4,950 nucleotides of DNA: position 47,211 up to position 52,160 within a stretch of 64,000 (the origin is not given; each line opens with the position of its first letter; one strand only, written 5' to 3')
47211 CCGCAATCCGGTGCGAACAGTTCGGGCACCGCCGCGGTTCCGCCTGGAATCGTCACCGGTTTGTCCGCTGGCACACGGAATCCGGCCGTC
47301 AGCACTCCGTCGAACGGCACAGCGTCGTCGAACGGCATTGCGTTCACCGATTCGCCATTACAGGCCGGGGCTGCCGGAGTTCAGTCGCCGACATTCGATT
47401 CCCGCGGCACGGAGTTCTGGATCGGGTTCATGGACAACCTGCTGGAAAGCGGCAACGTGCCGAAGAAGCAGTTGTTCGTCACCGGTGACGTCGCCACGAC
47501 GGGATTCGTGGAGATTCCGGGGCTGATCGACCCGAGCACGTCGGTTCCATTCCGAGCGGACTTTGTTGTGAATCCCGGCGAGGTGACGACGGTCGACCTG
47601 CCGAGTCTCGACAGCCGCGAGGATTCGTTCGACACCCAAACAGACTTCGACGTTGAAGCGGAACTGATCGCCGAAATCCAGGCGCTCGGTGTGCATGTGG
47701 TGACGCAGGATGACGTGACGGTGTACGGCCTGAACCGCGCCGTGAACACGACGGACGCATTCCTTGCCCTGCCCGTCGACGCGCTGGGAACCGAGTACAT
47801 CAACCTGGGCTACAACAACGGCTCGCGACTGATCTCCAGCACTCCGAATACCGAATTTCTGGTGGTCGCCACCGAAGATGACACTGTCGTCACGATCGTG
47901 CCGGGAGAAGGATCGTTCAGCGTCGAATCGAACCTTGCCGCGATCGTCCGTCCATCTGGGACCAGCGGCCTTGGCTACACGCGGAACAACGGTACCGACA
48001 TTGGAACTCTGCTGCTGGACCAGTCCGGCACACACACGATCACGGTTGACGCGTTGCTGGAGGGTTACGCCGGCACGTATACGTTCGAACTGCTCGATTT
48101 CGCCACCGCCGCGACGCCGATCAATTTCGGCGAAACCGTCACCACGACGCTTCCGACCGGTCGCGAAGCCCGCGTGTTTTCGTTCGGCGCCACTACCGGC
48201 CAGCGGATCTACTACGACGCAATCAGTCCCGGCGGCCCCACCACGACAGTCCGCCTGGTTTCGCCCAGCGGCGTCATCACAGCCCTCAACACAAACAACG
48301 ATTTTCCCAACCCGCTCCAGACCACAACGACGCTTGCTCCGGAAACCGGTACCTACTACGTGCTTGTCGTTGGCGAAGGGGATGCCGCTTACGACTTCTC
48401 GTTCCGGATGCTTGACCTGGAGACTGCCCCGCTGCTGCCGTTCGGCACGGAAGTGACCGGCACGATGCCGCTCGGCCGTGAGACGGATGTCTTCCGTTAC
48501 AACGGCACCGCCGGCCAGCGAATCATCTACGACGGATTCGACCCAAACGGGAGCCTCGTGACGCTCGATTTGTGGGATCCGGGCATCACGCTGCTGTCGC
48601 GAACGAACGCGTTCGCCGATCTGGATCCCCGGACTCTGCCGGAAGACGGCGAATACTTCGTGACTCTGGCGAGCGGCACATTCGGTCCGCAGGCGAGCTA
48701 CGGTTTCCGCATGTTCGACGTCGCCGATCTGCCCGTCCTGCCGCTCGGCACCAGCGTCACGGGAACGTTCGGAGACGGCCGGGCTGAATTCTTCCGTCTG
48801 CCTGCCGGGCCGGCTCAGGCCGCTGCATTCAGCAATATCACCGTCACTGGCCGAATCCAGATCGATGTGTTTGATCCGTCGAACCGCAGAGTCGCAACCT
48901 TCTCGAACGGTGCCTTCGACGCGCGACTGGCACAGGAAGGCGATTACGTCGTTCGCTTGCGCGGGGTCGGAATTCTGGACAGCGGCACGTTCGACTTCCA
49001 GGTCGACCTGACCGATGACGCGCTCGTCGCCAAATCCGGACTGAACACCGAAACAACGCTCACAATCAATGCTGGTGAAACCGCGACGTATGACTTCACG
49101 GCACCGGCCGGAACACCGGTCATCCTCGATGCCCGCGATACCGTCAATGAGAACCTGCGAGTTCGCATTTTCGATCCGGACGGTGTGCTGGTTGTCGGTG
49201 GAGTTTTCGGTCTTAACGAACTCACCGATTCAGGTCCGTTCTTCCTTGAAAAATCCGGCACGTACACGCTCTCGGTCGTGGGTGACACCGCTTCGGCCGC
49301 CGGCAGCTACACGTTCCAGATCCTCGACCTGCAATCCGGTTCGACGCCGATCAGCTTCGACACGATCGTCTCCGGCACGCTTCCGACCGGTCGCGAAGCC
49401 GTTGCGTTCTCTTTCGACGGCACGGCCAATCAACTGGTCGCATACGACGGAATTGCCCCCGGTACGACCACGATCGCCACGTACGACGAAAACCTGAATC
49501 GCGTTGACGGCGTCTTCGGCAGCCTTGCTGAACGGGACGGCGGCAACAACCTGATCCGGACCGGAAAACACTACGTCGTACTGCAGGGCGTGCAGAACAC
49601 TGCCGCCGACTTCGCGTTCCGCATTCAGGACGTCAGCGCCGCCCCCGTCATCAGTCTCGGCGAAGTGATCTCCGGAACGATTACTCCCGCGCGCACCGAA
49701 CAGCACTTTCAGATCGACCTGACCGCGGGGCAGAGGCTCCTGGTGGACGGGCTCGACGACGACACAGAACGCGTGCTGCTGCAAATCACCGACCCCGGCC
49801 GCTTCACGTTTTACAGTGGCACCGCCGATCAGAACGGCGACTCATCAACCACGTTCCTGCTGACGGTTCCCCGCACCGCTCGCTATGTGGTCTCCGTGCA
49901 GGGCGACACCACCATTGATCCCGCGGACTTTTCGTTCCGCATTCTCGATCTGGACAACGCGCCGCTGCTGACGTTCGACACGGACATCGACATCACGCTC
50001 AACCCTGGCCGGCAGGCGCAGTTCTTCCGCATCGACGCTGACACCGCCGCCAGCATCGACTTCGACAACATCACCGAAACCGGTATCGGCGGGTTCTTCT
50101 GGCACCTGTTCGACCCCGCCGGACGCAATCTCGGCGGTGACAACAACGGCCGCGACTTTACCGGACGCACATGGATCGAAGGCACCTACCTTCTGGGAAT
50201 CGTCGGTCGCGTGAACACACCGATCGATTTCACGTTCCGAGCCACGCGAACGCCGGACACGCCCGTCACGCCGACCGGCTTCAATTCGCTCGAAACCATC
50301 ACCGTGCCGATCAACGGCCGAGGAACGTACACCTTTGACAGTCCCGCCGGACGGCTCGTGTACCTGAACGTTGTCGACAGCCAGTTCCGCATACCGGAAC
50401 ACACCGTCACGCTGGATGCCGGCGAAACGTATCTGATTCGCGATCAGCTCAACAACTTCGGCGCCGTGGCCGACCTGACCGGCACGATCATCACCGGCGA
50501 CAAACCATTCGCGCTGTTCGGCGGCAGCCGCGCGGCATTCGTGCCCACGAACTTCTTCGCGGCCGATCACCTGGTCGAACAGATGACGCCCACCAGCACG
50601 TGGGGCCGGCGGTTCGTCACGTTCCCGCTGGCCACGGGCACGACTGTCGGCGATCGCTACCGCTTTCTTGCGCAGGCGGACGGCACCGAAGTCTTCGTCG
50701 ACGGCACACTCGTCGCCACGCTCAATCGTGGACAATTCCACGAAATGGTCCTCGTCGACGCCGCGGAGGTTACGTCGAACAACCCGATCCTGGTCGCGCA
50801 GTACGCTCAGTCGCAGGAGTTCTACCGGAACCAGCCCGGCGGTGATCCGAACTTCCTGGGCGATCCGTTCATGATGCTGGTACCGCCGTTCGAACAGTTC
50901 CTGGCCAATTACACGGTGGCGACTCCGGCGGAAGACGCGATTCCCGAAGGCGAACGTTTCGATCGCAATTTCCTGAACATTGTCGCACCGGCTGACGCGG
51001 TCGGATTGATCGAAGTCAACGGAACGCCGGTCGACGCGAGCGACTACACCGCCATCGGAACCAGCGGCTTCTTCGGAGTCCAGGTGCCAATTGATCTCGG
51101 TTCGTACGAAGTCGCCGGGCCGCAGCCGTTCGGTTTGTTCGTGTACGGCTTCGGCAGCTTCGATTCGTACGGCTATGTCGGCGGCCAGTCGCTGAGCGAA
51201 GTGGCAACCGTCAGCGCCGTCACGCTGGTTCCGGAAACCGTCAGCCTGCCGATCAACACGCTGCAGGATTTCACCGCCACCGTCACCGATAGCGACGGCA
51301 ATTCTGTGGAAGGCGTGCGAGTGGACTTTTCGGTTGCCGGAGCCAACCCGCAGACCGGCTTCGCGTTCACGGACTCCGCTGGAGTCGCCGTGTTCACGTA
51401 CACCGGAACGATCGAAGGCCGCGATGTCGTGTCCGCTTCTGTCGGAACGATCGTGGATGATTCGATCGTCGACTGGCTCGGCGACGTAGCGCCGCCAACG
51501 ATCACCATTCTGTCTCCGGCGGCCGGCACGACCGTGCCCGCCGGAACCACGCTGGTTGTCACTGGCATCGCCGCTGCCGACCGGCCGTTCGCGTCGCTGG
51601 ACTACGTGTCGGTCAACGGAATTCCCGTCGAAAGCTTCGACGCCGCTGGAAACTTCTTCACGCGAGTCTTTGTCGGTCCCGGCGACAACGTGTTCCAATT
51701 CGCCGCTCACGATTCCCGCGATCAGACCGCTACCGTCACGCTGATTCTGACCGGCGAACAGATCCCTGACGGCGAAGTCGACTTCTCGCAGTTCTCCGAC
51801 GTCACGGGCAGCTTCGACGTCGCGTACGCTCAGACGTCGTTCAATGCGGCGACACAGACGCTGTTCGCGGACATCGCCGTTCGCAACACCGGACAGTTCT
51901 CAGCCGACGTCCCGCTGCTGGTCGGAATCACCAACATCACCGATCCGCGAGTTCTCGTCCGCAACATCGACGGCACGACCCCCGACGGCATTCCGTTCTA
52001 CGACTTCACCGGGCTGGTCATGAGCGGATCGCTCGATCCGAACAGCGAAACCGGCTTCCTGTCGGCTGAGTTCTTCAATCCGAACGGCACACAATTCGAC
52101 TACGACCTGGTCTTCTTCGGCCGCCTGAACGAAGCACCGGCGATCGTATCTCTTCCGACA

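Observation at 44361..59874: About 5,150-codon DUF4114 / cadherin-like / RHS fusion gene interrupted by about four frameshifts in 270 bp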

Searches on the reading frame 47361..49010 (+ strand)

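Call 31: search_protein_families(library=pfam, proteins=[window:47361-49010:+], max_evalue=0.001)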
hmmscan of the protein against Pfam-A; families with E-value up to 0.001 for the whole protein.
window:47361-49010:+ (550 aa): 1 family
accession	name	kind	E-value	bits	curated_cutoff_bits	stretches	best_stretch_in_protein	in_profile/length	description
PF17517.7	IgGFc_binding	-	1.9e-08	34.4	25.6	1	132-185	1-47/297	IgGFc binding protein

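Call 33: search_protein_families(library=ncbifam, proteins=[window:47361-49010:+], max_evalue=0.01)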
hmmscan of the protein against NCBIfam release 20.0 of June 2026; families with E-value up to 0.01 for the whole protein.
window:47361-49010:+ (550 aa): 0 families

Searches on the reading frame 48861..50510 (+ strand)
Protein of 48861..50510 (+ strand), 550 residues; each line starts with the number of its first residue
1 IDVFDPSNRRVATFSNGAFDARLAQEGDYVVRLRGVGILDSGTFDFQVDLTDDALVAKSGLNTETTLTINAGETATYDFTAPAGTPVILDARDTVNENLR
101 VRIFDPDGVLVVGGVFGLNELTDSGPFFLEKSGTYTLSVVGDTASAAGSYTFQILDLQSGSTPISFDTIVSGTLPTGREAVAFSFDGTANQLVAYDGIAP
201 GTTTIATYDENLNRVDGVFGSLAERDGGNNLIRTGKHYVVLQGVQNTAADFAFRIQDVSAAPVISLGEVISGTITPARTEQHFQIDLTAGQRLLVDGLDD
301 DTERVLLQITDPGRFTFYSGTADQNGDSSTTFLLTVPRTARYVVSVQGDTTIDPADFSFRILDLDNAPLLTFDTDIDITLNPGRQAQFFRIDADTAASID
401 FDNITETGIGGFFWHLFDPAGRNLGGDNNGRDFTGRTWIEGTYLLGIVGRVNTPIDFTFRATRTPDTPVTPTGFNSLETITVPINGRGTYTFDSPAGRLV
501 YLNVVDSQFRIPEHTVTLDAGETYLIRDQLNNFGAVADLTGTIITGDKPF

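Call 31: search_protein_families(library=pfam, proteins=[window:48861-50510:+], max_evalue=0.001)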
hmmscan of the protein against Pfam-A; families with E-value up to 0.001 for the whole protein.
window:48861-50510:+ (550 aa): 0 families

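Call 33: search_protein_families(library=ncbifam, proteins=[window:48861-50510:+], max_evalue=0.01)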
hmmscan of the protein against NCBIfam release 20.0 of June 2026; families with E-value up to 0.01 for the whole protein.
window:48861-50510:+ (550 aa): 0 families

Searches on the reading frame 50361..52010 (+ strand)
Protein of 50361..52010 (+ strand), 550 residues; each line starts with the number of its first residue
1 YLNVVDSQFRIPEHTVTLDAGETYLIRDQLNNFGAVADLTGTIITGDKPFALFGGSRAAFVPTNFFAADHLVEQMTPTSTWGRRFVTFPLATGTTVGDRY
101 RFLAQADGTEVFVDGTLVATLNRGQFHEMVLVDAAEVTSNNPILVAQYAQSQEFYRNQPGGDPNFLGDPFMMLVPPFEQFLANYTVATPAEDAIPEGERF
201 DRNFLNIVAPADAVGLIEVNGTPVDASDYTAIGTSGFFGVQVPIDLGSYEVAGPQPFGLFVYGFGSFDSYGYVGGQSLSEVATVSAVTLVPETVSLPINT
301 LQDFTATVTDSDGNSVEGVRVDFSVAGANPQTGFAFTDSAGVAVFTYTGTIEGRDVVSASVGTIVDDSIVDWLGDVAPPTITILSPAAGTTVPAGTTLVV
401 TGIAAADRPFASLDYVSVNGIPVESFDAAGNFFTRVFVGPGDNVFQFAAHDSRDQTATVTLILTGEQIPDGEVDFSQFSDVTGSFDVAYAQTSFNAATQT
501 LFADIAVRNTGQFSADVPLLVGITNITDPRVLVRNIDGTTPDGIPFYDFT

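Call 31: search_protein_families(library=pfam, proteins=[window:50361-52010:+], max_evalue=0.001)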
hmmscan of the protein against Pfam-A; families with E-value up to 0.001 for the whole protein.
window:50361-52010:+ (550 aa): 3 families
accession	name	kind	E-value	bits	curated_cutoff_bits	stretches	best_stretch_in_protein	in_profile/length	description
PF17517.7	IgGFc_binding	-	2e-54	185.3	25.6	1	14-263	64-297/297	IgGFc binding protein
PF02369.22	Big_1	-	8.8e-08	32.6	34.9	1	303-364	20-84/93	Bacterial Ig-like domain (group 1)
PF09136.16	Glucodextran_B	-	2.3e-05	24.7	27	1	379-461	1-77/83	Glucodextranase, domain B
